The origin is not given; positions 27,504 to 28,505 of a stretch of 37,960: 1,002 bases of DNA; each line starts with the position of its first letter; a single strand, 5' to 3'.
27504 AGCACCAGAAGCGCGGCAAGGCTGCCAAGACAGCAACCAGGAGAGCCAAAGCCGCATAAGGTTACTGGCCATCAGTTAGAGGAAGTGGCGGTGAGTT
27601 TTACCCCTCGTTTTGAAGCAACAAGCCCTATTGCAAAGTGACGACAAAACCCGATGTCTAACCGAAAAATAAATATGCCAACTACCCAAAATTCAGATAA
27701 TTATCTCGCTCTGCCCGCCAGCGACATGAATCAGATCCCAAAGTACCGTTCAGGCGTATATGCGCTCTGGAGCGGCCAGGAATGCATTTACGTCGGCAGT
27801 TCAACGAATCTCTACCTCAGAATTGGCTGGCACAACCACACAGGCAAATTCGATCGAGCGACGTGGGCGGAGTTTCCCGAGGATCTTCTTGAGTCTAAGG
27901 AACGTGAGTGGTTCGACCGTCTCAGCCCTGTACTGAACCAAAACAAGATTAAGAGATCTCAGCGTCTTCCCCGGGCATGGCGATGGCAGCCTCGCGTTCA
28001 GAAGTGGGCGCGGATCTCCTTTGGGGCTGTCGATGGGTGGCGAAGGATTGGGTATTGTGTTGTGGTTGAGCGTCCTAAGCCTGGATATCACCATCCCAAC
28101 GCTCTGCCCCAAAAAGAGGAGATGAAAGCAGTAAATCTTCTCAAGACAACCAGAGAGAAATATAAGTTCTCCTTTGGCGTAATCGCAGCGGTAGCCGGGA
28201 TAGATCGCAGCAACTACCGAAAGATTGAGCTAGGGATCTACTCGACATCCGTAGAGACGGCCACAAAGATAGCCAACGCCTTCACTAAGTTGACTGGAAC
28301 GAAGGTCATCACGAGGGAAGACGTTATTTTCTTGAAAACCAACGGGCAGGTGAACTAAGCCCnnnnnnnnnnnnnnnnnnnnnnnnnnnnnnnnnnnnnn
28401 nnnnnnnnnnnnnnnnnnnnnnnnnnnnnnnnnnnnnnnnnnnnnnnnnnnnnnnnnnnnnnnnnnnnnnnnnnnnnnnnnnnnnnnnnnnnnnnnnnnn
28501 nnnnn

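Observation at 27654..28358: GIY-YIG nuclease fused to a paralogue of the phage's own Cro DNA-binding domain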

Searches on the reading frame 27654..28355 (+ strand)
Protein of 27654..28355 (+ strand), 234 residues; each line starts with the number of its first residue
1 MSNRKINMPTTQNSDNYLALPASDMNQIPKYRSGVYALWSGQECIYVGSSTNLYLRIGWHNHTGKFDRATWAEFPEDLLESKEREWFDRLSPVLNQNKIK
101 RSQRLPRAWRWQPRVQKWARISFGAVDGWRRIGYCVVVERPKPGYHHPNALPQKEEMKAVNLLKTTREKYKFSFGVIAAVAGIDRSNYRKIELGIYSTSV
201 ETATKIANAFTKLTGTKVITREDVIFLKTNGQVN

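Call 4: search_protein_families(library=pfam, proteins=[window:27654-28355:+], max_evalue=1)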
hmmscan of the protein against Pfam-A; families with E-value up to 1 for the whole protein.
window:27654-28355:+ (234 aa): 6 families
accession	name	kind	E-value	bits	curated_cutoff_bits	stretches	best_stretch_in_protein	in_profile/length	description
PF01381.28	HTH_3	-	1.1e-05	25.8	23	1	167-210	5-48/55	Helix-turn-helix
PF01541.30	GIY-YIG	-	0.00019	22.1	22.6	1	33-68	2-38/78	GIY-YIG catalytic domain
PF12844.13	HTH_19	-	0.00062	20.1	30.2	1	162-210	3-51/64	Helix-turn-helix domain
PF13560.12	HTH_31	-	0.011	16.4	27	1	162-209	5-53/64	Helix-turn-helix domain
PF20815.3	GIY_YIG_2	-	0.021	15.2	22.4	0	40-62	29-53/153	GIY-YIG catalytic domain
PF25381.1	PH_26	-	0.063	13.5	27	1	112-167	13-62/163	Fungal PH-like domain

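Call 5: search_protein_families(library=phrogs, proteins=[window:27654-28355:+], max_evalue=0.1)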
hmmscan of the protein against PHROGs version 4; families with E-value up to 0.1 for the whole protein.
window:27654-28355:+ (234 aa): 4 families
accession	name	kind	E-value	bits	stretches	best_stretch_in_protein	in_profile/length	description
phrog_8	-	transcription regulation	0.0015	19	1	155-210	73-128/346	transcriptional regulator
phrog_5823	-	transcription regulation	0.011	15.9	1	161-222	9-70/404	transcriptional regulator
phrog_1111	-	DNA, RNA and nucleotide metabolism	0.076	13.9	0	23-58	26-61/139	endonuclease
phrog_4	-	transcription regulation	0.079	12.9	0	156-210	130-184/400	transcriptional repressor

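Call 7: find_homologous_proteins(query=window:27654-28355:+)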
Query window:27654-28355:+ (234 aa): 1 proteins with E <= 0.001 among 106 candidates.
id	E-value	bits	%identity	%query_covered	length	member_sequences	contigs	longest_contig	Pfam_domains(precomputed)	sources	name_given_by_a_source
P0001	4.1e-153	525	100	97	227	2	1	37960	PF01381.29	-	-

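Call 10: search_dna_similar(query=window:27654-28355:+, collection=phages, mode=protein, max_evalue=0.01, max_rows=30)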
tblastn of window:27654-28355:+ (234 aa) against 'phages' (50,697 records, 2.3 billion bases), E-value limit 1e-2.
Records with a match: 5; places in all: 5; records where one place covers at least 80% of the query: 0.
Best place of each record, by identity: <60% 5.
By first word of the organism name: Rhodobacter 3; Ralstonia 1; Sinorhizobium 1.
By host as written in the record: Rhodobacter capsulatus YW1 3; Ralstonia pseudosolanacearum 1; Sinorhizobium meliloti 1.
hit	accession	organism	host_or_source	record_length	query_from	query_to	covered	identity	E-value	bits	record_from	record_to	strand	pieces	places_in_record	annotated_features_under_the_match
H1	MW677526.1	Rhodobacter phage RcThunderbird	Rhodobacter capsulatus YW1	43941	24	95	31%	40.3%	2e-6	54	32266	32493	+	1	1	36: endonuclease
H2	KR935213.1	Rhodobacter phage RcTitan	Rhodobacter capsulatus YW1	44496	24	95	31%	40.3%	3e-6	54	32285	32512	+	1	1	endonuclease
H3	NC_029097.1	Rhodobacter phage RcTitan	Rhodobacter capsulatus YW1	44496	24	95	31%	40.3%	3e-6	54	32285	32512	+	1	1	endonuclease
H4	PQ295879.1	Ralstonia phage YL4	Ralstonia pseudosolanacearum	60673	13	96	36%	31.3%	1e-5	51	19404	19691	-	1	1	hypothetical protein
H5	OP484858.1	Sinorhizobium phage NV1.1.1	Sinorhizobium meliloti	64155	24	98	32%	32.0%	1e-3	45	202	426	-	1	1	hypothetical protein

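Call 11: search_protein_families(library=ncbifam, proteins=[window:27654-28355:+], max_evalue=1)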
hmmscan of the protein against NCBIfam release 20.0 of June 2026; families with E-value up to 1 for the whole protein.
window:27654-28355:+ (234 aa): 5 families
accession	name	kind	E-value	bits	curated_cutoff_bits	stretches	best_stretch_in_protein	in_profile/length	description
NF003162.0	PRK04140.1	equivalog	0.00022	20.4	263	1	161-211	129-179/317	transcriptional regulator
NF041951.1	phage_RstR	subfamily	0.0011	19.2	80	1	157-211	1-55/108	RstR family transcriptional repressor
TIGR01453.1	grpIintron_endo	subfamily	0.041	13.9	56.05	1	32-61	1-31/215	group I intron endonuclease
TIGR01916.1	F420_cofE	equivalog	0.078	12.4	180.65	1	173-218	98-144/244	coenzyme F420-0:L-glutamate ligase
NF009809.0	PRK13293.1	equivalog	0.1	11.9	274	1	173-218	98-144/253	coenzyme F420-0:L-glutamate ligase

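Call 12: search_solved_structures(query=window:27654-28355:+, max_evalue=10, show_alignments=3)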
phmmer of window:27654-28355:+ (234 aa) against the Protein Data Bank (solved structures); distinct sequences matched with E-value up to 10: 6.
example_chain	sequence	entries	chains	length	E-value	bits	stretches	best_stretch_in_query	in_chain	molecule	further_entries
1utx_A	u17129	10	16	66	0.021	17.4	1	160-208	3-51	CYLR2 | cytolysin regulator 2 | PUTATIVE TRANSCRIPTION REGULATOR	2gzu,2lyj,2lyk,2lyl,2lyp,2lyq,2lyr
2xiu_A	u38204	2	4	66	0.025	17.1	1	160-208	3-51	CYLR2 | CYLR2 SYNONYM CYTOLYSIN REPRESSOR 2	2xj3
7xdu_A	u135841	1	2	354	1.2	11.6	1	115-159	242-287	4-hydroxy-tetrahydrodipicolinate reductase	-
8w4b_A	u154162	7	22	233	1.6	11.2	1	39-88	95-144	Sigma non-opioid intracellular receptor 1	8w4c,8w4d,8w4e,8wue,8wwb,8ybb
7w2b_A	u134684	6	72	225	1.6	11.2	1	39-88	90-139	Sigma non-opioid intracellular receptor 1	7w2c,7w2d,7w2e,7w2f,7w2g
7w2h_A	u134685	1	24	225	1.6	11.1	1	39-88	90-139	Sigma non-opioid intracellular receptor 1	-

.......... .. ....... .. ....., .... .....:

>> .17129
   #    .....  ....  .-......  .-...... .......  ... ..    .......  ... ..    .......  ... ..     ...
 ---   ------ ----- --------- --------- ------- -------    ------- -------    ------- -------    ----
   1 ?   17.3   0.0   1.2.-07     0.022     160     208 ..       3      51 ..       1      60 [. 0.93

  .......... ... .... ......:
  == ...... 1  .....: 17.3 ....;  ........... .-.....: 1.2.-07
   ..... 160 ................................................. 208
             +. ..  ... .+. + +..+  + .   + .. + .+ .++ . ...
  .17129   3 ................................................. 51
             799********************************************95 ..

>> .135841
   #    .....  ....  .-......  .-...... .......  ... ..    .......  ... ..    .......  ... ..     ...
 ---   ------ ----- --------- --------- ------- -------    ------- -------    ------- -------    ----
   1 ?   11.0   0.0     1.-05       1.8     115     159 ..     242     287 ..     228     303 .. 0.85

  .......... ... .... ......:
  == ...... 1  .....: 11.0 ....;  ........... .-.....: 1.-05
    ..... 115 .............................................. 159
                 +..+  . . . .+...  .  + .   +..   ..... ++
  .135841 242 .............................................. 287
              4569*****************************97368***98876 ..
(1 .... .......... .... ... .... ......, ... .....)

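Call 13: get_annotated_region(hit=H2, flank=3000)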
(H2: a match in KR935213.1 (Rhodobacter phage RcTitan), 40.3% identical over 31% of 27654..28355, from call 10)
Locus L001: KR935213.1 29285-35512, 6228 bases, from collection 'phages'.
description: Rhodobacter phage RcTitan, complete genome.
organism: Rhodobacter phage RcTitan (NCBI taxid 1662330)
taxonomy: Viruses; Duplodnaviria; Heunggongvirae; Uroviricota; Caudoviricetes; Titanvirus; Titanvirus rctitan
host: Rhodobacter capsulatus YW1; source: water; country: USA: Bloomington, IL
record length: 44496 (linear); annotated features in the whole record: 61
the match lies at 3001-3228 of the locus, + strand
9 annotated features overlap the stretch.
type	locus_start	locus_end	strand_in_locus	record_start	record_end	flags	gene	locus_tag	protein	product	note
CDS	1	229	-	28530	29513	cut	-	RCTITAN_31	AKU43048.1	exonuclease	gp31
CDS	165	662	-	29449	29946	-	-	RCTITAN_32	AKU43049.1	hypothetical protein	gp32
CDS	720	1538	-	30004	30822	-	-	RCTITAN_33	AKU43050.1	hypothetical protein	gp33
CDS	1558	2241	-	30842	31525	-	-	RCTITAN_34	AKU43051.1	recombinase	gp34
CDS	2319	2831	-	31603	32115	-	-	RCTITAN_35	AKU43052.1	hypothetical protein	gp35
CDS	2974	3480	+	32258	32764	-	-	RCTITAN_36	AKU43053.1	endonuclease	gp36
CDS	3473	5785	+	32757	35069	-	-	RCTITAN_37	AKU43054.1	replicative primase/helicase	gp37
CDS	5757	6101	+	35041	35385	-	-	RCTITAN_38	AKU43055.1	hypothetical protein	gp38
CDS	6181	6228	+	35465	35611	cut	-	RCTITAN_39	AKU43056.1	hypothetical protein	gp39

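Call 14: get_annotated_region(hit=H4, flank=3000)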
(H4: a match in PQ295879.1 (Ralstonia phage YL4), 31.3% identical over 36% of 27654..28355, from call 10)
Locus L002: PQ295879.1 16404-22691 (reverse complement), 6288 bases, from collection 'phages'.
description: Ralstonia phage YL4, complete genome.
organism: Ralstonia phage YL4 (NCBI taxid 3390404)
taxonomy: Viruses; Duplodnaviria; Heunggongvirae; Uroviricota; Caudoviricetes; Gervaisevirus
host: Ralstonia pseudosolanacearum; source: -; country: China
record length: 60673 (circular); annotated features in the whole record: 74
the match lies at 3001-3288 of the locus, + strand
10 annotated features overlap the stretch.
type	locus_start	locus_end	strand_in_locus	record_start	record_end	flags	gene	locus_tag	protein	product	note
CDS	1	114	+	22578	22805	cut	-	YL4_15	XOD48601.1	hypothetical protein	-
CDS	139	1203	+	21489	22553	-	-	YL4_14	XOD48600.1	hypothetical protein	-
CDS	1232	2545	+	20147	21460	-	-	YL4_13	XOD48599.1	hypothetical protein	-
CDS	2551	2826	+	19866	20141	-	-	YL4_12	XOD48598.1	hypothetical protein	-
CDS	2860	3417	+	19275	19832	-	-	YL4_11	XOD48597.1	hypothetical protein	-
CDS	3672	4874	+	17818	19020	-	-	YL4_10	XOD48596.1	hypothetical protein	-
CDS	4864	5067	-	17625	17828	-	-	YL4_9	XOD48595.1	hypothetical protein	-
CDS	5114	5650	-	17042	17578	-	-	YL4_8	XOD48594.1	hypothetical protein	-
CDS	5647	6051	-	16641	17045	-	-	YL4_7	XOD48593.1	hypothetical protein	-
CDS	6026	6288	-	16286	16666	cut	-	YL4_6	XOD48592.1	hypothetical protein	-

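Call 19: search_protein_representatives(protein=window:27654-28355:+)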
Query: 234 residues. Proteins with E-value up to 0.001 (for the whole library): 229; up to 1e-10: 8; up to 1e-30: 2. The best 150 are listed.
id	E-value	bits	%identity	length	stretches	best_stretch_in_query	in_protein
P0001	1.3e-153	525.3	100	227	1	8-234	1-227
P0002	3.0e-36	141.2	54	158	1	19-142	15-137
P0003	1.9e-24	102.6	42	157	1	21-147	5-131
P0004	2.0e-23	99.3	42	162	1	14-153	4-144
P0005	4.8e-11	58.7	47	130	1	32-99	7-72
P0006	4.9e-11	58.7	46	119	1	33-102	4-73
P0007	6.4e-11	58.3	48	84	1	160-230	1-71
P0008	7.1e-11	58.2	33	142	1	26-148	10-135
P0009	4.0e-10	55.7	46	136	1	32-98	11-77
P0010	2.2e-09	53.3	41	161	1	33-105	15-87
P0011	1.1e-08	51.0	41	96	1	19-101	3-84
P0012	1.8e-08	50.3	35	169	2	22-101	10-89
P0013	1.9e-08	50.3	46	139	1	32-96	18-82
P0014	2.5e-08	49.8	38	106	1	30-117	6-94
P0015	3.2e-08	49.5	50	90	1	160-221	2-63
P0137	2.2e-04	36.9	42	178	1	32-96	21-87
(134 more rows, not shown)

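Call 22: find_encoding_contigs(protein=P0002, flank=4000, max_places=4)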
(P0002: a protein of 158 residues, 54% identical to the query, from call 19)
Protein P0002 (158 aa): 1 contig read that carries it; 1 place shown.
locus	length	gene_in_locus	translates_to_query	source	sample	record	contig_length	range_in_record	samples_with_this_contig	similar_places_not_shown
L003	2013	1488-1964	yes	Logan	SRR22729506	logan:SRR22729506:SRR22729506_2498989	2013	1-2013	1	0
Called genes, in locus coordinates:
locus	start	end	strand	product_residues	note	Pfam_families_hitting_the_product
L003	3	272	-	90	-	?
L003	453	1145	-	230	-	PF01381:HTH_3, PF12844:HTH_19, PF13413:HTH_25 (weak), PF13443:HTH_26 (faint), PF13560:HTH_31, PF00717:Peptidase_S24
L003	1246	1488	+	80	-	PF12844:HTH_19 (weak), PF13560:HTH_31, PF01381:HTH_3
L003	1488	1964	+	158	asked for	-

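Call 23: find_encoding_contigs(protein=P0007, flank=4000, max_places=4)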
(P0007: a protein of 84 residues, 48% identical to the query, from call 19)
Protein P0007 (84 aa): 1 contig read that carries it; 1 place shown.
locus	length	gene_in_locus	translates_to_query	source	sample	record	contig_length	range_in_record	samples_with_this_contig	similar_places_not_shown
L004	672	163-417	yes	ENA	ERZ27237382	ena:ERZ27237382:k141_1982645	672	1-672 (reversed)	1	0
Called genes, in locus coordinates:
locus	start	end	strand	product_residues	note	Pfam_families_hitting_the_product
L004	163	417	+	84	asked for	PF12844:HTH_19, PF13560:HTH_31 (weak), PF01381:HTH_3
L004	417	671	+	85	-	?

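Call 27: find_encoding_contigs(protein=P0003, flank=5000, max_places=4)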
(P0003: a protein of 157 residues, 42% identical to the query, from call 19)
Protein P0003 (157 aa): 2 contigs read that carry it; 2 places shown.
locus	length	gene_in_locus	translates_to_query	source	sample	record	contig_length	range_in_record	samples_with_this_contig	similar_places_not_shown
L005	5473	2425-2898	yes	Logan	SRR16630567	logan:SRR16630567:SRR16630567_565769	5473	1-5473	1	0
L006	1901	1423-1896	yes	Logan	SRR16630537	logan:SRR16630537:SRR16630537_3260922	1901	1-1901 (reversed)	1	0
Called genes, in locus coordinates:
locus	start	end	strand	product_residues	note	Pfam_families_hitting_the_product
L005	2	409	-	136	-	?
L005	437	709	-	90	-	-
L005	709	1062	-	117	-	-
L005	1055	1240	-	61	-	-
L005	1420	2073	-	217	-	PF13560:HTH_31 (weak), PF01381:HTH_3 (faint), PF00717:Peptidase_S24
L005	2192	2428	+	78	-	PF01381:HTH_3, PF13413:HTH_25 (weak), PF13560:HTH_31 (faint)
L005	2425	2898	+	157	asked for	-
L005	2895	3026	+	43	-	-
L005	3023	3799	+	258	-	PF01507:PAPS_reduct (weak)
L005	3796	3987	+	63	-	-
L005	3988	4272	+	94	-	-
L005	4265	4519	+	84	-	-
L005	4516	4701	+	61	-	-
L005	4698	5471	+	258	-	?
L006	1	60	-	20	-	?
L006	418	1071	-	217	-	PF13560:HTH_31 (weak), PF01381:HTH_3 (faint), PF00717:Peptidase_S24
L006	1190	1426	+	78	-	PF01381:HTH_3, PF13413:HTH_25 (weak), PF13560:HTH_31 (faint)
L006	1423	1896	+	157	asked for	-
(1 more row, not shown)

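Call 28: find_encoding_contigs(protein=P0004, flank=5000, max_places=4)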
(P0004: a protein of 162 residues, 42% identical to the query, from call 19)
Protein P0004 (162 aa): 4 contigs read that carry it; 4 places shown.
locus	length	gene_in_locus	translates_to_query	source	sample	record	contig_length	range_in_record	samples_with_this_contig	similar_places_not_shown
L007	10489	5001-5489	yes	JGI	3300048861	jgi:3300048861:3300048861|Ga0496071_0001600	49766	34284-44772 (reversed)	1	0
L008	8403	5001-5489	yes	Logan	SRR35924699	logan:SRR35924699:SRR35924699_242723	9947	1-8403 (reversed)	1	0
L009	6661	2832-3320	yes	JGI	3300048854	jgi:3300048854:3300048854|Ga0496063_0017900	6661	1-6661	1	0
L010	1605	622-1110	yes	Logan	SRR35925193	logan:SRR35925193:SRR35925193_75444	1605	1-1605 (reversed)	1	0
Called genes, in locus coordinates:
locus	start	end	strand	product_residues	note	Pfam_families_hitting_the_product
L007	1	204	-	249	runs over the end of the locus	PF07505:DUF5131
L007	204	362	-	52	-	-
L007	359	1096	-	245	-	PF09588:YqaJ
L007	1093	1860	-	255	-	PF04404:ERF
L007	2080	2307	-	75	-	-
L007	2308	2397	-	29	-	-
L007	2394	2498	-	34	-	-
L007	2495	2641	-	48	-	-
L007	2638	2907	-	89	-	-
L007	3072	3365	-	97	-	-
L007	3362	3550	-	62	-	-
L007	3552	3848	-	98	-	-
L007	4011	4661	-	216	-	PF13560:HTH_31, PF01381:HTH_3, PF00717:Peptidase_S24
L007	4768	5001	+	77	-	PF01381:HTH_3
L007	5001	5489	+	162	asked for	PF01541:GIY-YIG (faint)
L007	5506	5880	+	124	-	-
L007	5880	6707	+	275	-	-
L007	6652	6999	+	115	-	-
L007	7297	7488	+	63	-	-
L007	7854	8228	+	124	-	-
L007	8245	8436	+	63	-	-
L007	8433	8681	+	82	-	PF12844:HTH_19, PF13560:HTH_31, PF13413:HTH_25 (weak), PF13443:HTH_26 (weak), PF01381:HTH_3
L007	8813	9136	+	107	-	-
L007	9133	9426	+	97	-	-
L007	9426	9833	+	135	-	-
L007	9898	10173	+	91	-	-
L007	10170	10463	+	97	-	-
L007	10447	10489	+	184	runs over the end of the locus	PF01844:HNH, PF14279:HNH_5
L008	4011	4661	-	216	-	PF13560:HTH_31, PF01381:HTH_3, PF00717:Peptidase_S24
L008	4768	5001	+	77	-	PF01381:HTH_3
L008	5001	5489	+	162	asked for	PF01541:GIY-YIG (faint)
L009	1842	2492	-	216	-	PF13560:HTH_31, PF01381:HTH_3, PF00717:Peptidase_S24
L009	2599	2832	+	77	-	PF01381:HTH_3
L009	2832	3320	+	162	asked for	PF01541:GIY-YIG (faint)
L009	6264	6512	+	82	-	PF12844:HTH_19, PF13560:HTH_31, PF13413:HTH_25 (weak), PF13443:HTH_26 (weak), PF01381:HTH_3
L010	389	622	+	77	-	PF01381:HTH_3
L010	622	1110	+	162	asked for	PF01541:GIY-YIG (faint)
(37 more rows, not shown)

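Call 40: find_homologous_proteins(query=A2, max_evalue=0.00001)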
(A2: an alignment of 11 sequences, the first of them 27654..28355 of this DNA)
Query A2 (11 sequences) (234 aa, profile of the alignment): 10 proteins with E <= 0.00001 among 4664 candidates.
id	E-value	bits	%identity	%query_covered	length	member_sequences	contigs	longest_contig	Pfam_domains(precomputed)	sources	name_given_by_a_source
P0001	9.2e-55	203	100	97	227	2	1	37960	PF01381.29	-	-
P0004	8.0e-51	190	43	58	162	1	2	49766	PF01541.31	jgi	jgi:hypothetical protein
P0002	1.4e-48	183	54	53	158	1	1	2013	-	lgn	-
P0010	2.9e-45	172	42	30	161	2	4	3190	PF01541.31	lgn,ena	-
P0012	8.7e-39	151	27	88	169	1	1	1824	PF12844.14,PF01381.29,PF13560.13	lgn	-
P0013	4.4e-23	100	48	27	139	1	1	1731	-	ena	-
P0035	1.6e-19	88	35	41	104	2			-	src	-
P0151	2.3e-14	72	40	27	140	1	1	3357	PF01541.31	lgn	-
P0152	5.0e-7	48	32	22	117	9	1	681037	PF01541.31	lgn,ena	-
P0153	9.2e-6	44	41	29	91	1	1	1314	-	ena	-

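Call 48: predict_structure(alignment_id=A3)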
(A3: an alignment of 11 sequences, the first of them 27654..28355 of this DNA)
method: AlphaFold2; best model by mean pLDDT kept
length: 234 residues; sequences in the alignment: 11
mean_pLDDT: 81.7   pTM: 0.44
mean pLDDT of the five models: 81.7, 79.6, 77.9, 76.4, 75.4
residues with pLDDT >= 90: 125; 70-90: 52; 50-70: 32; < 50: 25
segments of 3 or more residues with pLDDT < 50: 1-15, 100-102, 229-234
pLDDT, mean of each block of 10 residues (from residue 1): 41 54 90 97 96 93 89 97 96 77 73 95 89 91 58 63 90 96 94 83 91 86 57 37
secondary structure, 60 per line:
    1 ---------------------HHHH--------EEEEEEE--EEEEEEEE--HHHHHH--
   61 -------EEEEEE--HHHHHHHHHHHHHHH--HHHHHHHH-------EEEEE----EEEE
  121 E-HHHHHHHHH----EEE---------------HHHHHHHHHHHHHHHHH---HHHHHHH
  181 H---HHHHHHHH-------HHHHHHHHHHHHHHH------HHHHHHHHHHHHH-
elements in order: H22-25 E34-40 E43-50 H53-58 E68-73 H76-90 H93-100 E108-112 E117-121 H123-131 E136-138 H154-170 H174-181 H185-192 H200-214 H221-233

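Call 51: fold_search(model_id=the predicted structure, library=pdb)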
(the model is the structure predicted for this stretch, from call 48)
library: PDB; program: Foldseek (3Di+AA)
matches with E <= 10: 584; with E <= 0.001: 0
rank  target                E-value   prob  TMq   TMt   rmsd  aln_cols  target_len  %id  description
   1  6jq1_B                7.4e-03  1.00  0.25  0.43   1.8        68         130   24  Crystal Structure of DdrO from Deinococcus geothermalis (released 2019-08-28)
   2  3f51_A                8.4e-03  1.00  0.27  0.62   4.1        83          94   13  Crystal Structure of the clp gene regulator ClgR from Corynebacterium glutamicum (released 2008-11-18)
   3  1yd6_C                9.4e-03  1.00  0.30  0.70   2.4        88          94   16  Crystal structure of the GIY-YIG N-terminal endonuclease domain of UvrC from Bacillus caldotenax (released 2005-03-01)
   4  1yd3                  9.4e-03  1.00  0.28  0.67   2.8        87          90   16  Crystal structure of the GIY-YIG N-terminal endonuclease domain of UvrC from Thermotoga maritima: Point mutant Y43F boun (released 2005-03-01)
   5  3qq6_B                1.1e-02  1.00  0.26  0.81   1.5        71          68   15  The N-terminal DNA binding domain of SinR from Bacillus subtilis (released 2011-06-15)
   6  1y7y_A                1.1e-02  1.00  0.26  0.80   1.6        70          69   23  High-resolution crystal structure of the restriction-modification controller protein C.AhdI from Aeromonas hydrophila (released 2005-02-22)
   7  1y7y_B                1.3e-02  1.00  0.26  0.85   1.5        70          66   23  High-resolution crystal structure of the restriction-modification controller protein C.AhdI from Aeromonas hydrophila (released 2005-02-22)
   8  1yd2                  1.3e-02  1.00  0.28  0.67   2.8        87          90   15  Crystal structure of the GIY-YIG N-terminal endonuclease domain of UvrC from Thermotoga maritima: Point mutant Y19F boun (released 2005-03-01)
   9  6rnz_A                1.4e-02  1.00  0.25  0.81   1.8        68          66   24  Crystal structure of the N-terminal HTH DNA-binding domain of the essential repressor DdrO from radiation-resistant De (released 2019-10-09)
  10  1y9q                  1.4e-02  1.00  0.26  0.33   3.7        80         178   20  Crystal Structure of HTH_3 family Transcriptional Regulator from Vibrio cholerae (released 2005-01-04)
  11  3f51_D                1.5e-02  1.00  0.26  0.61   4.5        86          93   15  Crystal Structure of the clp gene regulator ClgR from Corynebacterium glutamicum (released 2008-11-18)
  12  6jq1_A                1.6e-02  1.00  0.25  0.44   1.7        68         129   24  Crystal Structure of DdrO from Deinococcus geothermalis (released 2019-08-28)
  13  3ufd_F                1.6e-02  1.00  0.26  0.73   4.3        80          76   14  C.Esp1396I bound to its highest affinity operator site OM (released 2012-07-11)
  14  1yd6_A                1.7e-02  1.00  0.30  0.70   2.4        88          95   16  Crystal structure of the GIY-YIG N-terminal endonuclease domain of UvrC from Bacillus caldotenax (released 2005-03-01)
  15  1yd6_B                1.9e-02  1.00  0.29  0.73   2.4        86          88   16  Crystal structure of the GIY-YIG N-terminal endonuclease domain of UvrC from Bacillus caldotenax (released 2005-03-01)
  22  1yd6_D                2.4e-02  1.00  0.30  0.69   2.4        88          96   16  Crystal structure of the GIY-YIG N-terminal endonuclease domain of UvrC from Bacillus caldotenax (released 2005-03-01)
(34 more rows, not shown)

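Call 57: fold_search(model_id=the predicted structure, library=viral)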
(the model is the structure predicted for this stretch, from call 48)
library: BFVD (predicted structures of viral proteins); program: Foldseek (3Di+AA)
matches with E <= 10: 1383; with E <= 0.001: 6
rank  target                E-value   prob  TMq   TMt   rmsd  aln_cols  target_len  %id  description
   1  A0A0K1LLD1            8.0e-08  1.00  0.30  0.41  12.5       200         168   22  Endonuclease [Rhodobacter phage RcTitan]
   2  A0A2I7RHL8            1.3e-04  1.00  0.29  0.43  14.0       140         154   17  (no name in the UniProt tables at hand)
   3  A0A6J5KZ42            1.6e-04  1.00  0.24  0.30  17.2       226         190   17  HTH_XRE domain containing protein [uncultured Caudovirales phage]
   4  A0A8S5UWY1            1.9e-04  1.00  0.25  0.45  12.4       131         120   16  Helix-turn-helix domain protein [Siphoviridae sp. ctDmR33]
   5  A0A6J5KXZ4            2.9e-04  1.00  0.29  0.51   2.5        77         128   32  GIY-YIG nuclease superfamily [uncultured Caudovirales phage]
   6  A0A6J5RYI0            6.6e-04  1.00  0.29  0.33   2.6        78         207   31  GIY-YIG domain-containing protein [uncultured Caudovirales phage]
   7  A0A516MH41            1.4e-03  1.00  0.27  0.34  17.0       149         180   18  (no name in the UniProt tables at hand)
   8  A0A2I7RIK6            2.0e-03  1.00  0.28  0.18   3.6        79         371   28  (no name in the UniProt tables at hand)
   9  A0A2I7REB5            2.3e-03  1.00  0.25  0.43   3.6        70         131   27  (no name in the UniProt tables at hand)
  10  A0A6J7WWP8            2.7e-03  1.00  0.26  0.26   3.5        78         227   22  TtrR Response regulator [uncultured Caudovirales phage]
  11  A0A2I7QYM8            2.9e-03  1.00  0.28  0.47   2.8        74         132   28  (no name in the UniProt tables at hand)
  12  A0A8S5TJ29            3.2e-03  1.00  0.25  0.52  11.3        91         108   23  Helix-turn-helix domain protein [Myoviridae sp. ctPJU6]
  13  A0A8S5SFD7            3.8e-03  1.00  0.24  0.27   7.8       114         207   21  Regulatory protein-modification, helix-turn-helix, transcriptional regulato, DNA [Myoviridae sp. ctuev19]
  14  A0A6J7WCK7            4.1e-03  1.00  0.28  0.44  11.5        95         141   12  HipB Predicted transcriptional regulators [uncultured Caudovirales phage]
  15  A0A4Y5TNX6            4.6e-03  0.97  0.22  0.31  10.5       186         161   12  Uncharacterized protein [Bordetella phage vB_BbrP_BB8]
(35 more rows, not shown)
